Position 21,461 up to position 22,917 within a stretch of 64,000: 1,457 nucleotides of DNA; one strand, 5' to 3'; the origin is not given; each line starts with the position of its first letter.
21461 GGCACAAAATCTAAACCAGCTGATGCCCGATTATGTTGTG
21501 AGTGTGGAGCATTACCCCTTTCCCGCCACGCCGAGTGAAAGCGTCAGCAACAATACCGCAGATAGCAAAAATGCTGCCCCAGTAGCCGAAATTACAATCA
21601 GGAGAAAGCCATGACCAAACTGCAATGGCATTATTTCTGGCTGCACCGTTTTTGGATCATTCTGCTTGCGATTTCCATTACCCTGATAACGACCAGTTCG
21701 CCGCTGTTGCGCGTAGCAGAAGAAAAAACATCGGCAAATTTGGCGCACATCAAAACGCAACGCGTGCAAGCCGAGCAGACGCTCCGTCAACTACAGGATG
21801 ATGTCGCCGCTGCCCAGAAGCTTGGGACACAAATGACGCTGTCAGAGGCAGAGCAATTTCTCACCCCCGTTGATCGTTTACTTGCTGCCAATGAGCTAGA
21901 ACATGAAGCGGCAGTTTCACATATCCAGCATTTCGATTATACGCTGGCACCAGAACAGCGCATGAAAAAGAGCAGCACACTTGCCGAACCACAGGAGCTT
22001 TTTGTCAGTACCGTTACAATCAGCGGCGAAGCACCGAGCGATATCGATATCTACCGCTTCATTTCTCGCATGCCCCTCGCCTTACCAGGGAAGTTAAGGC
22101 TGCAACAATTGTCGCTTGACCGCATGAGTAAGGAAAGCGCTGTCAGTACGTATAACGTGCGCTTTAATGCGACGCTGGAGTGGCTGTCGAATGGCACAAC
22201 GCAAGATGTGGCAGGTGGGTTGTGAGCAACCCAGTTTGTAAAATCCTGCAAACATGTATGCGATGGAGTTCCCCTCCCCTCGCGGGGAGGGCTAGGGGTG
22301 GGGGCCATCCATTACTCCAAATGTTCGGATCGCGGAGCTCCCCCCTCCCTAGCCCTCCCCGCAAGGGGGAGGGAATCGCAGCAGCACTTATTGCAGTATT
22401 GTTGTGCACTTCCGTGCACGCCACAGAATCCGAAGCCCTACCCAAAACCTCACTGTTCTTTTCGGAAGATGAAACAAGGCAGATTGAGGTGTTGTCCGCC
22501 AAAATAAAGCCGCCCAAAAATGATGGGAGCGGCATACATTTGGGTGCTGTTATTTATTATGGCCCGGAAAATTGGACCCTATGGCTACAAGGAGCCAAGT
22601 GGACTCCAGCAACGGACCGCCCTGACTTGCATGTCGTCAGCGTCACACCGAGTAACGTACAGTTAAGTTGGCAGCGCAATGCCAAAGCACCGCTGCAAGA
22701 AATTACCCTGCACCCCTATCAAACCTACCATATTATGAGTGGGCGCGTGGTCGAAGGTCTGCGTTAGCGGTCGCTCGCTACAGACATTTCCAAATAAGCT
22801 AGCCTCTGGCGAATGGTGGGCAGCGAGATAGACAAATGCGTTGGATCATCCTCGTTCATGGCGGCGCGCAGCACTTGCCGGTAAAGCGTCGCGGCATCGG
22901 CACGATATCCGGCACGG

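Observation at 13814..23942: Compact, translationally coupled type IV filament (T2SS/MSHA-like) locus with three unassignable components and no peptidase, retraction ATPase or minor-pilin set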

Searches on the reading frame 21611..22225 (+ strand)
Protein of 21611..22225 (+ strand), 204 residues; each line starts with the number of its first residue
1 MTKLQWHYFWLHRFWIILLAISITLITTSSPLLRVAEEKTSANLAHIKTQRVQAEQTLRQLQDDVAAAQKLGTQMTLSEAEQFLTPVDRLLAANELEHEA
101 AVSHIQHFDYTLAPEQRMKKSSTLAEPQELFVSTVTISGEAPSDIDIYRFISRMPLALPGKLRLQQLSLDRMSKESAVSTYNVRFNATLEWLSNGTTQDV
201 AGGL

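Call 3: search_protein_families(library=pfam, proteins=[window:21611-22225:+], max_evalue=0.1)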
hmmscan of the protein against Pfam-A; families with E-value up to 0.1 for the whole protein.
window:21611-22225:+ (204 aa): 1 family
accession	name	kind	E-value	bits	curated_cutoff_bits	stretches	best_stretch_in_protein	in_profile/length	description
PF16464.10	DUF5045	-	0.068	13.9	29.9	0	4-64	28-65/85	Domain of unknown function (DUF5045)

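Call 4: search_protein_families(library=ncbifam, proteins=[window:21611-22225:+], max_evalue=0.1)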
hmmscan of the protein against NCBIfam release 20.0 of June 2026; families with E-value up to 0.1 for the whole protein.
window:21611-22225:+ (204 aa): 0 families
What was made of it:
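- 21611..22225 (+): PilO/MshJ/GspM-like bitopic protein (204 aa): N-terminal membrane helix, coiled coil and an alpha/beta domain that I read as ferredoxin-like. No family hit (calls 3, 4).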

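Call 9: find_homologous_proteins(query=window:21611-22225:+, max_evalue=0.001)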
Query window:21611-22225:+ (204 aa): 12 proteins with E <= 0.001 among 283 candidates.
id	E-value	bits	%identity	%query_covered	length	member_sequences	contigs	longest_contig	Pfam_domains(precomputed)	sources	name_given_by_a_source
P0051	2.5e-126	437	100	100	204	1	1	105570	-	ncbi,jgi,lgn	-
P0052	2.7e-69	251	58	100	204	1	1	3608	-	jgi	jgi:hypothetical protein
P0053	1.5e-63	232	58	96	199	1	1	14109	-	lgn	-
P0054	4.5e-50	188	47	100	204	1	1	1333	-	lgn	-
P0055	7.9e-50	187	46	96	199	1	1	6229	-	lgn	-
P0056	2.8e-37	147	39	96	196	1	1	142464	-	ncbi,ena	-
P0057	5.7e-36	142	46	73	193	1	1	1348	-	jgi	jgi:hypothetical protein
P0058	3.2e-35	140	40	95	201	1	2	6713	-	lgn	-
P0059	7.2e-28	116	36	86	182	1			-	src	-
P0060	2.1e-26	111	36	75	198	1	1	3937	-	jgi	-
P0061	5.9e-26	110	36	72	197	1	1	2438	-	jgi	jgi:hypothetical protein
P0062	3.9e-23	100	33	92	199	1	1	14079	-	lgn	-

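Call 28: predict_structure(alignment_id=A2)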
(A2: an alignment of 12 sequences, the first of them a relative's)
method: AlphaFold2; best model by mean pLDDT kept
length: 204 residues; sequences in the alignment: 12
mean_pLDDT: 77.0   pTM: 0.48
mean pLDDT of the five models: 77.0, 76.6, 74.3, 73.3, 72.8
residues with pLDDT >= 90: 51; 70-90: 96; 50-70: 39; < 50: 18
segments of 3 or more residues with pLDDT < 50: 79-84, 196-204
pLDDT, mean of each block of 10 residues (from residue 1): 63 87 81 78 85 88 77 51 58 89 92 75 57 89 93 84 92 68 92 58 34
secondary structure, 60 per line:
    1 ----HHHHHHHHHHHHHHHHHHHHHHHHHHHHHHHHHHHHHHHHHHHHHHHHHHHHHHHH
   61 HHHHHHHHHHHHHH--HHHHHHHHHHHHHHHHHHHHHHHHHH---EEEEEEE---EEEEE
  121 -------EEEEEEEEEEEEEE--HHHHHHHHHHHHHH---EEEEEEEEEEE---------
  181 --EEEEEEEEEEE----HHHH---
elements in order: H5-74 H77-102 E106-112 E116-120 E128-141 H144-157 E161-171 E183-193 H198-201
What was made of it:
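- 21611..22225 (+): AlphaFold2 pLDDT 77 (call 28).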

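Call 34: fold_search(model_id=the predicted structure, library=pdb)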
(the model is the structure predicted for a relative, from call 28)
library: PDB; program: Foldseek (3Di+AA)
matches with E <= 10: 866; with E <= 0.001: 1
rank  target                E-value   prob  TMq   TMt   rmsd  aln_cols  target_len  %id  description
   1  2rjz_A                3.9e-04  1.00  0.37  0.53   9.5       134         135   17  Crystal structure of the type 4 fimbrial biogenesis protein PilO from Pseudomonas aeruginosa (released 2007-11-06)
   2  2rjz_B                1.3e-03  1.00  0.36  0.54   9.7       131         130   17  Crystal structure of the type 4 fimbrial biogenesis protein PilO from Pseudomonas aeruginosa (released 2007-11-06)
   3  2gjv_A                2.0e-03  1.00  0.28  0.39   6.1       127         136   11  Crystal Structure of a Protein of Unknown Function from Salmonella typhimurium (released 2006-04-11)
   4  3jc8_Oa               3.0e-03  0.98  0.29  0.30  14.6       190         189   14  Architectural model of the type IVa pilus machine in a piliated state (released 2016-03-16)
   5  6i6s_A                3.9e-03  0.85  0.20  0.34  10.3       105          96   11  Circular permutant of ribosomal protein S6, adding 9aa to C terminal of P68-69, L75A mutant (released 2019-11-27)
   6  9cc7_F                6.0e-03  0.92  0.23  0.22   6.9       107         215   11  Bacteriophage PhiTE extended connector complex (released 2025-04-16)
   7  5uvr                  1.1e-02  0.99  0.28  0.51   5.0       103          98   14  The core region of PilO from the type IV pilus system of Pseudomonas aeruginosa (released 2018-02-21)
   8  9b45_S                1.2e-02  0.92  0.23  0.27   8.8       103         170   10  Pseudomonas phage Pa193 baseplate complex and tail fiber (released 2024-10-16)
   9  9mkb_AB               1.5e-02  0.89  0.22  0.17  12.2       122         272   11  Structure of the bacteriophage T4 portal-neck-tail complex (released 2025-12-24)
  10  8vhx_C                1.6e-02  0.63  0.21  0.24   8.9       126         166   10  Cryo-EM of neck of bacteriophage Chi (released 2024-10-02)
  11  9fkb_Pa               2.2e-02  0.90  0.26  0.32   6.4       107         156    9  Tail of emppty Haloferax tailed virus 1 (released 2025-06-18)
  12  6i6o_B                2.5e-02  0.63  0.20  0.32   9.3       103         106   11  Circular permutant of ribosomal protein S6, swap helix 2, L75A mutant (released 2019-11-27)
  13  8fqc_U1               2.5e-02  0.51  0.20  0.12  10.3       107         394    8  Structure of baseplate with receptor binding complex of Agrobacterium phage Milano (released 2024-01-31)
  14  9lbn_K                2.7e-02  0.97  0.27  0.41   6.1        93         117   13  The composite cryo-EM structure of the head-to-tail connector and head-proximal tail components of bacteriophage phiXa (released 2025-05-07)
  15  6tba_4A               2.9e-02  0.93  0.29  0.39   5.9       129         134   11  Virion of native gene transfer agent (GTA) particle (released 2020-07-22)
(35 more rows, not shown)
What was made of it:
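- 21611..22225 (+): Foldseek PDB top hit is P. aeruginosa PilO 2rjz (E 3.9e-4, prob 1.0), followed by 3jc8_O and 5uvr (call 34).
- Best structural match is PilO (calls 28, 34).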

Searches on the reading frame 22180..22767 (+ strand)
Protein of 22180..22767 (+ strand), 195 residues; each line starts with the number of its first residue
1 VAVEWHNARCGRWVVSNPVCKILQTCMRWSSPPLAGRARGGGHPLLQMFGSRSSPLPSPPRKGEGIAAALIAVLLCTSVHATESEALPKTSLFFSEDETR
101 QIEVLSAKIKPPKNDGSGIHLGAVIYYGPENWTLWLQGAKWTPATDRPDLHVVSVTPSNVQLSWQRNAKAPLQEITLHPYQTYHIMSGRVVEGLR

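Call 3: search_protein_families(library=pfam, proteins=[window:22180-22767:+], max_evalue=0.1)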
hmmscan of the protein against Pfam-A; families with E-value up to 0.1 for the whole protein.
window:22180-22767:+ (195 aa): 0 families

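Call 4: search_protein_families(library=ncbifam, proteins=[window:22180-22767:+], max_evalue=0.1)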
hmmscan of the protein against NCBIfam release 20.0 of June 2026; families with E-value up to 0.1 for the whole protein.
window:22180-22767:+ (195 aa): 1 family
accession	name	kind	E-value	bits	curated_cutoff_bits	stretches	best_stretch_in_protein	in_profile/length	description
NF045949.1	PrtAdtaseSelOPseudom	equivalog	0.076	11.8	850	1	110-145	86-121/487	protein adenylyltransferase SelO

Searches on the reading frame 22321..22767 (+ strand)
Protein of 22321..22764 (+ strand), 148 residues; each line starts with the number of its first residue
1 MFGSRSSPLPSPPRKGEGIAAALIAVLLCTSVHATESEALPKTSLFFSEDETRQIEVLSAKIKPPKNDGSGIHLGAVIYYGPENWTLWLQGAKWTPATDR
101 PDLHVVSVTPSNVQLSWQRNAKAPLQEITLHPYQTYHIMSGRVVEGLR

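Call 23: find_homologous_proteins(query=window:22321-22764:+, max_evalue=0.01)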
Query seq(148 aa) (148 aa): 3 proteins with E <= 0.01 among 34 candidates.
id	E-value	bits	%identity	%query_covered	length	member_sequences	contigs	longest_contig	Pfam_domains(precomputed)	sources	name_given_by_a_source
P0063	1.9e-94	331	100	100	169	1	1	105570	-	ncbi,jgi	-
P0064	4.1e-40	155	55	86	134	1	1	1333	-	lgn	-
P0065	3.3e-30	123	50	75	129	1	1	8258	-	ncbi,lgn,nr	ncbi:MAG TPA: hypothetical protein VFR09_04635 [Alphaproteobacteria bacterium]|nr:hypothetical prote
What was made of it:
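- Tried and rejected: Three hits (call 23).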

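Call 47: search_protein_families(library=pfam, alignment_id=A3, max_evalue=1)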
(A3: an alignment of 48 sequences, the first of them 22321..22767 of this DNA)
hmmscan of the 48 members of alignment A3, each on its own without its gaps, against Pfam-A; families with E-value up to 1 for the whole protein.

A. member 1, window:22321-22767:+ (148 aa): 0 families

B. families by the number of members that match (of 48 scanned): 13 families
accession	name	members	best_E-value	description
PF04546.19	Sigma70_ner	1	0.0049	Sigma-70, non-essential region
PF12680.13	SnoaL_2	1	0.022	SnoaL-like domain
PF12687.12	DUF3801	1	0.028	Protein of unknown function (DUF3801)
PF23839.1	DUF7209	1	0.039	Family of unknown function (DUF7209)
PF21996.1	HisZ-like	1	0.05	Histidyl-tRNA synthetase HisZ, C-terminal domain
PF09177.16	STX6_10_61_N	1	0.056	Syntaxin 6/10/61, N-terminal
PF07702.18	UTRA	1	0.092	UTRA domain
PF25455.1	Beta-barrel_CAF17_C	1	0.13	CAF17, C-terminal beta-barrel domain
PF13085.11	Fer2_3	1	0.15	2Fe-2S iron-sulfur cluster binding domain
PF11106.13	YjbE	1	0.15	Exopolysaccharide production protein YjbE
PF00140.25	Sigma70_r1_2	1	0.18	Sigma-70 factor, region 1.2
PF06679.17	DUF1180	1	0.19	Membrane protein FAM174-like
PF25143.1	Zn_ribbon_IFT122_C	1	0.24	IFT122, C-terminal zinc ribbon domain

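Call 48: search_solved_structures(query=A3, max_evalue=10)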
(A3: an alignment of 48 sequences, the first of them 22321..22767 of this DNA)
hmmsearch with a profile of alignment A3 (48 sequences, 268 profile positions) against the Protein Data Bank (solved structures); distinct sequences matched with E-value up to 10: 4.
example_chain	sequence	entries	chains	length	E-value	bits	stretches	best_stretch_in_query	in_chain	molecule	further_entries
2kz9_A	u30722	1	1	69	0.31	13.9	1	134-167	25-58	V-type proton ATPase subunit E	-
4puf_A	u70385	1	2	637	0.37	13.7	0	112-130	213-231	E3 ubiquitin-protein ligase SlrP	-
3lpw_A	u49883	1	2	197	0.69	12.8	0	116-137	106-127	A77-A78 domain from Titin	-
5gy2_C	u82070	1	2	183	6.5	9.6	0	194-247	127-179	Flagellin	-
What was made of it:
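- Tried and rejected: Only chance hits (call 48).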

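Call 54: search_protein_representatives(alignment_id=A4)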
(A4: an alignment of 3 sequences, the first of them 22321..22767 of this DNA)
Query: 3 sequences, 134 profile positions. Proteins with E-value up to 0.001 (for the whole library): 692; up to 1e-10: 119; up to 1e-30: 13. The best 150 are listed.
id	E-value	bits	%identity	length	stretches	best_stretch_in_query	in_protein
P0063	1.3e-68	245.2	-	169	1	3-134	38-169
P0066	1.1e-43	164.5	-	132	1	7-134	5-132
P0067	6.3e-35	136.2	-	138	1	16-123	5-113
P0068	2.9e-34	134.0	-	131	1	2-134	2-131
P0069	3.5e-34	133.8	-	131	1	1-133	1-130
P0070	5.9e-34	133.0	-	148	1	12-133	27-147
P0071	1.4e-33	131.8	-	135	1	5-134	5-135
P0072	6.2e-33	129.7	-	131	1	6-130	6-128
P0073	1.2e-32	128.8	-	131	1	3-131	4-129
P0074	7.9e-32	126.1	-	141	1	9-134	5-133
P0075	2.8e-31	124.3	-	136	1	1-134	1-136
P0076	4.4e-31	123.7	-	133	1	9-132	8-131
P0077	5.3e-31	123.5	-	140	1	1-132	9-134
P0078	1.5e-30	122.0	-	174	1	4-130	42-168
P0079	3.5e-30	120.8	-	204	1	9-134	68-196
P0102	2.3e-24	102.0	-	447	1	54-132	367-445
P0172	1.9e-11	60.1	-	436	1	58-132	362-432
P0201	6.0e-10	55.3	-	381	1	58-134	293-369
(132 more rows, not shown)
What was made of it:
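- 22321..22767 (+): Secreted 148-aa protein with a conserved C-terminal domain of about 80 aa. Inferred PilP/MshK/GspC-HR-like link to the secretin. The family has 692 representatives at 50% clustering (call 54).
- Tried and rejected: The exhaustive representative search found 692 (call 54).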

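Call 56: search_protein_families(library=pfam, alignment_id=A5, max_evalue=1)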
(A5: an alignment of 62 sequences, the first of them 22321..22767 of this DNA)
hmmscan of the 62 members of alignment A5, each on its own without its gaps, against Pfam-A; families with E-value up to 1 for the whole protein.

A. member 1, window:22321-22767:+ (148 aa): 0 families

B. families by the number of members that match (of 62 scanned): 16 families
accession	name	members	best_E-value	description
PF06679.17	DUF1180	2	0.2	Membrane protein FAM174-like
PF09586.16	YfhO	1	0.0019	Bacterial membrane protein YfhO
PF23498.1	MgtT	1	0.053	MgtT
PF20084.4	TrbK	1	0.071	Conjugative transfer region protein TrbK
PF07287.17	AtuA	1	0.073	Acyclic terpene utilisation family protein AtuA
PF14370.11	Topo_C_assoc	1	0.084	C-terminal topoisomerase domain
PF08071.17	RS4NT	1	0.091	RS4NT (NUC023) domain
PF19928.4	DUF6391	1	0.14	Domain of unknown function (DUF6391)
PF21423.2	AhtL-like_1st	1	0.14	Pyrogallol hydroxytransferase large subunit-like, domain 1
PF13881.12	Rad60-SLD_2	1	0.15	Ubiquitin-2 like Rad60 SUMO-like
PF13160.11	DUF3995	1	0.16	Protein of unknown function (DUF3995)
PF02814.20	UreE_N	1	0.18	UreE urease accessory protein, N-terminal domain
PF01021.25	TYA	1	0.19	Ty transposon capsid protein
PF11106.13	YjbE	1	0.24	Exopolysaccharide production protein YjbE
PF08139.17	LPAM_1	1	0.39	Prokaryotic membrane lipoprotein lipid attachment site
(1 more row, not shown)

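Call 90: find_encoding_contigs(protein=P0201, flank=8000, max_places=3)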
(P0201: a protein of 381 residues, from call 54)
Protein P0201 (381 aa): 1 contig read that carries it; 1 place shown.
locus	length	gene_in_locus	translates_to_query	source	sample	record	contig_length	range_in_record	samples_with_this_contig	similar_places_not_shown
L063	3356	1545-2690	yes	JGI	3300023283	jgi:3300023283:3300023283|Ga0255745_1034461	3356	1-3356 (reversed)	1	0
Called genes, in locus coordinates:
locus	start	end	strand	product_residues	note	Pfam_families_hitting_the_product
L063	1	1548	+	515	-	?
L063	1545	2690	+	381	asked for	-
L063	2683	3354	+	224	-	?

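Call 91: find_encoding_contigs(protein=P0102, flank=8000, max_places=3)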
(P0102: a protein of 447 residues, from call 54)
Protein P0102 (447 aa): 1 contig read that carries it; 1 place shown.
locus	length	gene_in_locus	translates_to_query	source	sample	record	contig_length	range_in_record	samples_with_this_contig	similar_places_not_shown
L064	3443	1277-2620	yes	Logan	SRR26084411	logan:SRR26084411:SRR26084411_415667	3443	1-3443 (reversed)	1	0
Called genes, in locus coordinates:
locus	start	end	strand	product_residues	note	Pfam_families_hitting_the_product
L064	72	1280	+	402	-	PF28597:T2SSF_N, PF00482:T2SSF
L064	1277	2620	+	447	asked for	-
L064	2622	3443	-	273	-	?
